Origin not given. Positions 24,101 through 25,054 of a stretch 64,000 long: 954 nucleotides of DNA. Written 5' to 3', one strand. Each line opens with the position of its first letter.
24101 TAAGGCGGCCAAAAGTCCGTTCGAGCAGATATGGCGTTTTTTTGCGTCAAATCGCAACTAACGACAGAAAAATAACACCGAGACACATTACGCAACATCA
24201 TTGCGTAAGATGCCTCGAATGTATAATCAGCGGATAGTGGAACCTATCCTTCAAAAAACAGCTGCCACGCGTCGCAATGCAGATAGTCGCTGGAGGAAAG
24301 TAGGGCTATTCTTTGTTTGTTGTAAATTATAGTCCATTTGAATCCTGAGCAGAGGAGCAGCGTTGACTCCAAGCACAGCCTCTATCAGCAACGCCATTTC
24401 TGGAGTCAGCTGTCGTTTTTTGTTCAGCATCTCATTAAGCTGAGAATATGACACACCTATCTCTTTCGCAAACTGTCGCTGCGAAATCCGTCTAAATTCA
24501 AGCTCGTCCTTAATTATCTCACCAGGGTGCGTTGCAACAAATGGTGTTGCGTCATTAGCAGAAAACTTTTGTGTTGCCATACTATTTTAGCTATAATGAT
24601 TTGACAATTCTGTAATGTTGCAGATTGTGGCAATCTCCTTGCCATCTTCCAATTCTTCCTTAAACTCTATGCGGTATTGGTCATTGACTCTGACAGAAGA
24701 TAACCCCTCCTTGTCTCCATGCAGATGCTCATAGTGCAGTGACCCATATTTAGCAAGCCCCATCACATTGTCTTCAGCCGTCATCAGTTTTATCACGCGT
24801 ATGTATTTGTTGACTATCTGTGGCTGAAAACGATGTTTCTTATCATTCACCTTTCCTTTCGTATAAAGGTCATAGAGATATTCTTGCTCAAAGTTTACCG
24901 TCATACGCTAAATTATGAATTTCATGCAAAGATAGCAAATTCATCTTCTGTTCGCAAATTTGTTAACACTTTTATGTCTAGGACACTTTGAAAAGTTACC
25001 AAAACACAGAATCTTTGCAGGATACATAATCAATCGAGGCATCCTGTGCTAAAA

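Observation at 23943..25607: A higBA toxin-antitoxin pair sits inside a 1.66-kb cassette bounded by inverted repeats, with no transposase (mobile-insertion-cassette-like)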

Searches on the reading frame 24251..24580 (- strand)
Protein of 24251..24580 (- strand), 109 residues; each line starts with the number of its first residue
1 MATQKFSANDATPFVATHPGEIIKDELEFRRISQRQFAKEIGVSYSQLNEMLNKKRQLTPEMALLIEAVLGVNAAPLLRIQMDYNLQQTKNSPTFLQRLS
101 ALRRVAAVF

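Call 9: search_protein_families(library=pfam, proteins=[window:24251-24580:-], max_evalue=0.01)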
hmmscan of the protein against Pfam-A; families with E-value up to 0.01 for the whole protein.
window:24251-24580:- (109 aa): 5 families
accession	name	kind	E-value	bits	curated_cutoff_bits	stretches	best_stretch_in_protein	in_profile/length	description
PF01381.28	HTH_3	-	2.6e-10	40.6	23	1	30-74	8-52/55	Helix-turn-helix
PF12844.13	HTH_19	-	0.0024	18.2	30.2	1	20-65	1-46/64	Helix-turn-helix domain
PF13443.12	HTH_26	-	0.0025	18.5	22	1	27-57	6-37/63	Cro/C1-type HTH DNA-binding domain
PF15943.11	YdaS_toxin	-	0.0028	17.9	30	1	33-68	10-45/65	Bacterial toxin YdaS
PF13560.12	HTH_31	-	0.003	18.3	27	1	30-75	13-59/64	Helix-turn-helix domain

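Call 56: search_protein_families(library=pfam, proteins=[L014:4868-5284:-], max_evalue=0.001)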
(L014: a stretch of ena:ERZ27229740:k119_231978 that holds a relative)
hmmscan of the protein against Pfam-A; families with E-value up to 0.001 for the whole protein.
L014:4868-5284:- (138 aa): 1 family
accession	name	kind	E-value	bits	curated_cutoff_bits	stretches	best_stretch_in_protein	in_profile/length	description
PF13366.12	PDDEXK_3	-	6.8e-40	136.5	22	1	18-133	2-116/117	PD-(D/E)XK nuclease superfamily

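Call 77: search_protein_families(library=pfam, proteins=[L014:2-4255:-], max_evalue=0.0001)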
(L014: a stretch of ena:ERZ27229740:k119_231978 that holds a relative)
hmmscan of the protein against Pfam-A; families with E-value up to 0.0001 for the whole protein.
L014:2-4255:- (1418 aa): 2 families
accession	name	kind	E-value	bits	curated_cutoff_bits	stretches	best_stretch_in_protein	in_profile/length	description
PF00326.27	Peptidase_S9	-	6.9e-08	32.7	22.6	1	738-801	31-98/213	Prolyl oligopeptidase family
PF00756.26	Esterase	-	2.1e-06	28.1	22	1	672-817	7-166/251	Putative esterase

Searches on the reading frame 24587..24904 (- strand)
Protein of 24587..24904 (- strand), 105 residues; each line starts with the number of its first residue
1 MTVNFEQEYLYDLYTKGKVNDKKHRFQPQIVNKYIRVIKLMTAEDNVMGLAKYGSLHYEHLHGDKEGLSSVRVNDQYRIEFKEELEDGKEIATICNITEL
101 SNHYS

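Call 9: search_protein_families(library=pfam, proteins=[window:24587-24904:-], max_evalue=0.01)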
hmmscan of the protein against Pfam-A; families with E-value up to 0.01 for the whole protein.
window:24587-24904:- (105 aa): 1 family
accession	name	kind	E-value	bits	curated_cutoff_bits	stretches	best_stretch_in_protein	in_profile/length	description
PF05015.19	HigB-like_toxin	-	4.6e-10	40.3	27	1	4-82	2-77/91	RelE-like toxin of type II toxin-antitoxin system HigB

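Call 17: find_encoding_contigs(protein=window:24587-24904:-, flank=10000, max_places=10)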
Protein window:24587-24904:- (105 aa): 4 contigs read that carry it; 4 places shown.
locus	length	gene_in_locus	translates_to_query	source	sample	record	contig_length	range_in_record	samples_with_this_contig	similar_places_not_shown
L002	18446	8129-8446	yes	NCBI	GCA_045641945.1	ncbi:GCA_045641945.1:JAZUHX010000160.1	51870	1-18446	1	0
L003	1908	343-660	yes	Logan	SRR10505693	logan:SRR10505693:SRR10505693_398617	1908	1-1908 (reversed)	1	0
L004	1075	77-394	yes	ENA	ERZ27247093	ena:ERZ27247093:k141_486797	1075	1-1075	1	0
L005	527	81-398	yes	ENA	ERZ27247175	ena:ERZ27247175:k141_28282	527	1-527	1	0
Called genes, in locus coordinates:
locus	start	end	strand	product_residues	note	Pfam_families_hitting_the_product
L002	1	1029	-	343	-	?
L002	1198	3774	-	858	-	PF18370:RGI_lyase, PF01839:FG-GAP (faint), PF13517:FG-GAP_3 (faint), PF21348:RGL11_C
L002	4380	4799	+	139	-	PF18962:Por_Secre_tail (weak)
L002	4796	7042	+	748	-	PF26707:DUF8237 (faint), PF07603:Lcl_C (weak)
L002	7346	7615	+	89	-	-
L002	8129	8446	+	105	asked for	PF05015:HigB-like_toxin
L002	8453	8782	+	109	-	PF01381:HTH_3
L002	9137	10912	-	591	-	-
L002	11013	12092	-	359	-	-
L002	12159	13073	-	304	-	-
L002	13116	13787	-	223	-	PF22043:DUF6935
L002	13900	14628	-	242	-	-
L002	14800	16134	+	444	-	PF01209:Ubie_methyltran, PF13489:Methyltransf_23, PF13847:Methyltransf_31, PF08241:Methyltransf_11, PF08242:Methyltransf_12, PF13649:Methyltransf_25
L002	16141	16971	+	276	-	PF04294:VanW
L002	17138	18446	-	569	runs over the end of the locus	PF02771:Acyl-CoA_dh_N, PF02770:Acyl-CoA_dh_M, PF00441:Acyl-CoA_dh_1, PF08028:Acyl-CoA_dh_2, PF00441:Acyl-CoA_dh_1, PF12186:AcylCoA_dehyd_C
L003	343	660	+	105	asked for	PF05015:HigB-like_toxin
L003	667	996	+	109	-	PF01381:HTH_3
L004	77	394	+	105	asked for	PF05015:HigB-like_toxin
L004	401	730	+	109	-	PF01381:HTH_3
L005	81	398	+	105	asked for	PF05015:HigB-like_toxin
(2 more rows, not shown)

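Call 44: list_cluster_members(proteins=[P0121, window:24587-24904:-, window:24251-24580:-])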
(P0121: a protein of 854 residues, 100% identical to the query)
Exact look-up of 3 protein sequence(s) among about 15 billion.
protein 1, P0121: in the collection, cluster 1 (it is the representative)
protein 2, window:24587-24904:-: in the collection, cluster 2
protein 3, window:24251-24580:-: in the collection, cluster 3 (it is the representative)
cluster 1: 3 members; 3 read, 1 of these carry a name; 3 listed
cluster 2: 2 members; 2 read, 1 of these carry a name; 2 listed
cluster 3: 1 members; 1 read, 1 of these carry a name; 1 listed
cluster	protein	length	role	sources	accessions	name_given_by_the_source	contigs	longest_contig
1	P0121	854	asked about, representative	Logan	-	-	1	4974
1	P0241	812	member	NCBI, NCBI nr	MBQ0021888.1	MAG: rhamnogalacturonan lyase [Prevotellaceae bacterium] | rhamnogalacturonan lyase [Candidatus Minthosoma caballi]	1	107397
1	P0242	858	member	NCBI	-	-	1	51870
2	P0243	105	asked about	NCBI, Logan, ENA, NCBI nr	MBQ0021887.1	MAG: type II toxin-antitoxin system RelE/ParE family toxin [Prevotellaceae bacterium] | type II toxin-antitoxin system RelE/ParE family toxin [Candidatus Minthosoma caballi]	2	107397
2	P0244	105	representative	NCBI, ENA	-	-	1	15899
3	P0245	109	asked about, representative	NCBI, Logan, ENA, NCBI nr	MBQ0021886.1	MAG: HigA family addiction module antidote protein [Prevotellaceae bacterium] | HigA family addiction module antidote protein [Candidatus Minthosoma caballi]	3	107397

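Call 56: search_protein_families(library=pfam, proteins=[L002:4380-4799:+, L002:4796-7042:+, L002:7346-7615:+, L014:4868-5284:-], max_evalue=0.001)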
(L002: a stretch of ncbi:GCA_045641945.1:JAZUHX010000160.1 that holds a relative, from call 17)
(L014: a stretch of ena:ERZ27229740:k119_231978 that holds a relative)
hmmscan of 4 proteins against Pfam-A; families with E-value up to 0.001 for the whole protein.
L002:4380-4799:+ (139 aa): 1 family
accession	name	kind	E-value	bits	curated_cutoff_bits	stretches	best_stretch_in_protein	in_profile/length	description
PF18962.6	Por_Secre_tail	-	1.1e-05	26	27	1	81-139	12-72/75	Secretion system C-terminal sorting domain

L002:4796-7042:+ (748 aa): 2 families
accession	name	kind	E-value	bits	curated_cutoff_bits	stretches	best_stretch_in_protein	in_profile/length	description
PF07603.17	Lcl_C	-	2e-19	70.4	34.9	3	631-746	33-116/117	Lcl C-terminal domain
PF09603.15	Fib_succ_major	-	6.3e-06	27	33.9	0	637-746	66-186/187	Fibrobacter succinogenes major domain (Fib_succ_major)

L002:7346-7615:+ (89 aa): 0 families

L014:4868-5284:- (138 aa): 1 family
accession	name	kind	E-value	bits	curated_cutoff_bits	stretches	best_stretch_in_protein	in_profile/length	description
PF13366.12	PDDEXK_3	-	6.8e-40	136.5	22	1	18-133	2-116/117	PD-(D/E)XK nuclease superfamily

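Call 77: search_protein_families(library=pfam, proteins=[L014:2-4255:-], max_evalue=0.0001)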
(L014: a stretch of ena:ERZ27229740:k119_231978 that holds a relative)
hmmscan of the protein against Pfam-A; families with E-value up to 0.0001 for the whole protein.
L014:2-4255:- (1418 aa): 2 families
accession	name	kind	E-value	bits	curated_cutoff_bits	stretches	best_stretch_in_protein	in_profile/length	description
PF00326.27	Peptidase_S9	-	6.9e-08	32.7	22.6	1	738-801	31-98/213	Prolyl oligopeptidase family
PF00756.26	Esterase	-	2.1e-06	28.1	22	1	672-817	7-166/251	Putative esterase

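Call 97: search_dna_similar(query=window:24587-24904:-, collection=plasmids, mode=protein, max_evalue=1e-8, max_rows=12)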
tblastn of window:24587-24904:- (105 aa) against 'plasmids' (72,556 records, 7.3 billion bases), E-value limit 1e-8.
Records with a match: 2; places in all: 2; records where one place covers at least 80% of the query: 2.
Best place of each record, by identity: <60% 2.
By first word of the organism name: Tenacibaculum 2.
By predicted mobility (MOB-suite, as given by PLSDB): non-mobilizable 2.
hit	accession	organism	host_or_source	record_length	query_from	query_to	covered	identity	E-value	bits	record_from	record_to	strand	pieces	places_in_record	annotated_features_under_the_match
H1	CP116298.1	Tenacibaculum finnmarkense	Atlantic salmon (Salmo salar ...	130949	1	104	99%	48.1%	2e-21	94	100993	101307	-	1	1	type II toxin-antitoxin system RelE/ParE family toxin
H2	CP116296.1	Tenacibaculum finnmarkense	Atlantic salmon (Salmo salar ...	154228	1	104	99%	48.1%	2e-21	94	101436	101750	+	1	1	type II toxin-antitoxin system RelE/ParE family toxin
